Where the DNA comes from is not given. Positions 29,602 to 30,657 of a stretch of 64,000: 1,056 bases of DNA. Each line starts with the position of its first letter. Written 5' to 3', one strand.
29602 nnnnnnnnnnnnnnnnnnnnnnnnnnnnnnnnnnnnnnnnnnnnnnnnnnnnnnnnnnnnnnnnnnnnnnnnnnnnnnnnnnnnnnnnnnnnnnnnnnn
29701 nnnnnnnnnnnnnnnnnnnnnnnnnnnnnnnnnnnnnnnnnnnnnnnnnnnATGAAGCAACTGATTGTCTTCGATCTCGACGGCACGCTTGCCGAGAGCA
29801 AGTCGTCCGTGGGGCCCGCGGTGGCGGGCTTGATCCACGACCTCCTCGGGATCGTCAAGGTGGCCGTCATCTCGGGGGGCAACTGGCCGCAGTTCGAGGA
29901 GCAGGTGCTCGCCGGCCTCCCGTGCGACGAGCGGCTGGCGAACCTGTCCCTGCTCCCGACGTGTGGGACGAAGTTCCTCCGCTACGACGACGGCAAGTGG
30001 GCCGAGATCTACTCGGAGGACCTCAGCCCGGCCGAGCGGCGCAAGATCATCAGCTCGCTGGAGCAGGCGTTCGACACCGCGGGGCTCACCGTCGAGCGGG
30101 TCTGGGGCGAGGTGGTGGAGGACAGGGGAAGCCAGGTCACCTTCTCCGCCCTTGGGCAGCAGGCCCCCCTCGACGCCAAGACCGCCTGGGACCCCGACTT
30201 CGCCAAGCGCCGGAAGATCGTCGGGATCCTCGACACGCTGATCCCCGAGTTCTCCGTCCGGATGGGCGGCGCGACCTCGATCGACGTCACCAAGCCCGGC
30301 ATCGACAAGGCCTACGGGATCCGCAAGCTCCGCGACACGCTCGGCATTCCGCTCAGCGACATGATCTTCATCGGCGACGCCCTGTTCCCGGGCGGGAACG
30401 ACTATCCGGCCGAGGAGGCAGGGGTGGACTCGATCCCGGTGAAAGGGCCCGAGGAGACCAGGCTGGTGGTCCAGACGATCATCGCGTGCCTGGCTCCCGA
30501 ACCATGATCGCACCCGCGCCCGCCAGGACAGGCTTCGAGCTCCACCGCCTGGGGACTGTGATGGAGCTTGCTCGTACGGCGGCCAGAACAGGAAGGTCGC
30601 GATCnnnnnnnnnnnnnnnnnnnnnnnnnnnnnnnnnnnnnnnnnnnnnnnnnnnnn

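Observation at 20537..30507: Translationally coupled GH15 glucoamylase, acetate kinase, phosphoketolase, class I aldolase, mannose-6-phosphate isomerase and phosphomannomutase-like operon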

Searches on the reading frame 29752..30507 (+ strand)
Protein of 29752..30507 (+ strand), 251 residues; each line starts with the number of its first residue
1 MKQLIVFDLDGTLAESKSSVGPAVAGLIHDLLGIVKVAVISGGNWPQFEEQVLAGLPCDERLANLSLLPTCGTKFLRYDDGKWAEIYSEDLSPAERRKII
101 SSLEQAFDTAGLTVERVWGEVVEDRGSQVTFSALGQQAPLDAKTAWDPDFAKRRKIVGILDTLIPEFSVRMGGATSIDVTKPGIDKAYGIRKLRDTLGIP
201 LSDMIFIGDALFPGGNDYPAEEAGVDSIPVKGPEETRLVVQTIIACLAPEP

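Call 5: search_protein_families(library=pfam, proteins=[window:29752-30507:+])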
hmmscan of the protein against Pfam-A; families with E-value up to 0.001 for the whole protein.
window:29752-30507:+ (251 aa): 3 families
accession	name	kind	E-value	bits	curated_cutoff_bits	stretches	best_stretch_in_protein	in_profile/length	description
PF08282.18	Hydrolase_3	-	3.2e-09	37.3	20.9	1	5-210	1-212/255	haloacid dehalogenase-like hydrolase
PF03332.19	PMM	-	1.9e-07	31.6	22.4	1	113-244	85-219/221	Eukaryotic phosphomannomutase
PF00702.32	Hydrolase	-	6.8e-06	27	26.4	0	4-31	3-26/191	haloacid dehalogenase-like hydrolase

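Call 21: search_protein_families(library=ncbifam, proteins=[window:29752-30507:+], max_evalue=0.00001)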
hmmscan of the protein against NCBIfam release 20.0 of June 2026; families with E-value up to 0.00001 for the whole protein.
window:29752-30507:+ (251 aa): 4 families
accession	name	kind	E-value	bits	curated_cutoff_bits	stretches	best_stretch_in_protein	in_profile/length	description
TIGR01484.1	HAD-SF-IIB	subfamily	1.3e-20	74.4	41.8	1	4-221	1-212/221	HAD-IIB family hydrolase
TIGR00099.1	Cof-subfamily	subfamily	9.9e-13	48.3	137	1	162-210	165-213/256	Cof-type HAD-IIB family hydrolase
TIGR01487.1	Pglycolate_arch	equivalog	1.2e-06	28.6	122.75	0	175-210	137-172/215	phosphoglycolate phosphatase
NF002245.0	PRK01158.1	equivalog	1.3e-06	27.9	198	0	176-225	148-193/233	phosphoglycolate phosphatase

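Call 47: search_solved_structures(query=window:29752-30507:+, max_evalue=0.001)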
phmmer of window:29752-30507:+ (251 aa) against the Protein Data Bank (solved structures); distinct sequences matched with E-value up to 0.001: 17.
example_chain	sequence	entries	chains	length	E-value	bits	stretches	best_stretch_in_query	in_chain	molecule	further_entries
4bnd_A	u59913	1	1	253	1.5e-43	152.4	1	1-245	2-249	ALPHA-PHOSPHOGLUCOMUTASE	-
4bnd_B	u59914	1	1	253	1.5e-43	152.4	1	1-245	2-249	ALPHA-PHOSPHOGLUCOMUTASE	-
6i5x_A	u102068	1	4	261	1.1e-14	57.9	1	4-238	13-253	Phosphomannomutase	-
9hn3_A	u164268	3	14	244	7e-10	42.1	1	3-241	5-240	Phosphomannomutase 2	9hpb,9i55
6cfr_A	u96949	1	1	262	1.8e-09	40.8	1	4-219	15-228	Phosphomannomutase 1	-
6cft_A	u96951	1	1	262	2.2e-09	40.5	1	4-219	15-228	Phosphomannomutase 1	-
6cfs_A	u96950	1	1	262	2.7e-09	40.2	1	4-219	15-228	Phosphomannomutase 1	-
2fuc_A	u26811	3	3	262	2.7e-09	40.2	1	4-219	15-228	Phosphomannomutase 1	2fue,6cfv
6cfu_A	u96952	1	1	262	3.6e-09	39.8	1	4-219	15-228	Phosphomannomutase 1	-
2amy_A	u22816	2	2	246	4.9e-08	36.1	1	4-242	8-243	Phosphomannomutase 2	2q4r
7o0c_A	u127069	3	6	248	5e-08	36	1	4-242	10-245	Phosphomannomutase 2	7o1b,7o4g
5ue7_A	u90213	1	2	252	2.4e-07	33.8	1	2-221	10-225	Phosphomannomutase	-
7o58_A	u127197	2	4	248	2.8e-07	33.6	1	4-241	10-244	Phosphomannomutase 2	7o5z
7myv_A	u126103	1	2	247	6.3e-07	32.4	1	2-239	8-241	Phosphomannomutase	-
3f9r_A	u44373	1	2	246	8.2e-07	32.1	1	4-219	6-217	Phosphomannomutase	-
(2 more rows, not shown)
